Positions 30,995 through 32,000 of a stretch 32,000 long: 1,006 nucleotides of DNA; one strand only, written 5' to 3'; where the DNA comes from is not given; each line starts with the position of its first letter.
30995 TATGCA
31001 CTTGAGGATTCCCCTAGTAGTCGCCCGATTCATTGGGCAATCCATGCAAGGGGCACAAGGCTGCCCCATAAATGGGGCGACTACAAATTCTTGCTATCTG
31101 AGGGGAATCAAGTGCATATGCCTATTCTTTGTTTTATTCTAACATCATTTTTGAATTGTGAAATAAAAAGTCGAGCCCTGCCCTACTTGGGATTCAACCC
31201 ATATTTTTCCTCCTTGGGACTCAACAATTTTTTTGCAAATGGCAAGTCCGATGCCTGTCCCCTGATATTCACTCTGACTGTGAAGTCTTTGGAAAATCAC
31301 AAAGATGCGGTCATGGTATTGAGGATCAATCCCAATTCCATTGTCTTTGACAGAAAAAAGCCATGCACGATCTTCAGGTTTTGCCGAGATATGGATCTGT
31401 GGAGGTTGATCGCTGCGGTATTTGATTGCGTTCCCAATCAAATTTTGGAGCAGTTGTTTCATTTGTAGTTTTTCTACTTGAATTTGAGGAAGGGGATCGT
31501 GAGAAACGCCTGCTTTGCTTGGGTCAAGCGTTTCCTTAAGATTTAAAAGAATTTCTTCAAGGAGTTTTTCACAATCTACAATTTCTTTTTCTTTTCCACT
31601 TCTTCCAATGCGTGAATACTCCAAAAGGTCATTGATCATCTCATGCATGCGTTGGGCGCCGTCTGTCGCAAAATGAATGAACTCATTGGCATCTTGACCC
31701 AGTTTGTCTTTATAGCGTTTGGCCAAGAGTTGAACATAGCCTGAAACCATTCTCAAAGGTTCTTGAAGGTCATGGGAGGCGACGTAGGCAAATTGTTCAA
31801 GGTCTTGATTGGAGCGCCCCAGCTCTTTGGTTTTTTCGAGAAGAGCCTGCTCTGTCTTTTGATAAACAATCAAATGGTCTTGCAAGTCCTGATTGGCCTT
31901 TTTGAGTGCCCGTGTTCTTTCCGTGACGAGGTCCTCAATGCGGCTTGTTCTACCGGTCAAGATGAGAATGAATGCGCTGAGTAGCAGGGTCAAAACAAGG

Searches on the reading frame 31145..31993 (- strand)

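Call 10: search_protein_families(library=pfam, proteins=[window:31145-31993:-])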
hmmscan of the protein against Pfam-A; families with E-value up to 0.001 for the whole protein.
window:31145-31993:- (282 aa): 3 families
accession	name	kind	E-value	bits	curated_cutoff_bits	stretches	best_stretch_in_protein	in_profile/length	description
PF02518.31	HATPase_c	-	1.6e-28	99.8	26.4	1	176-281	4-108/111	Histidine kinase-, DNA gyrase B-, and HSP90-like ATPase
PF00512.31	HisKA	-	4.5e-13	49.5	26.9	1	65-130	2-64/66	His Kinase A (phospho-acceptor) domain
PF14501.12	HATPase_c_5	-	0.00012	22.4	22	1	176-268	4-90/102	GHKL domain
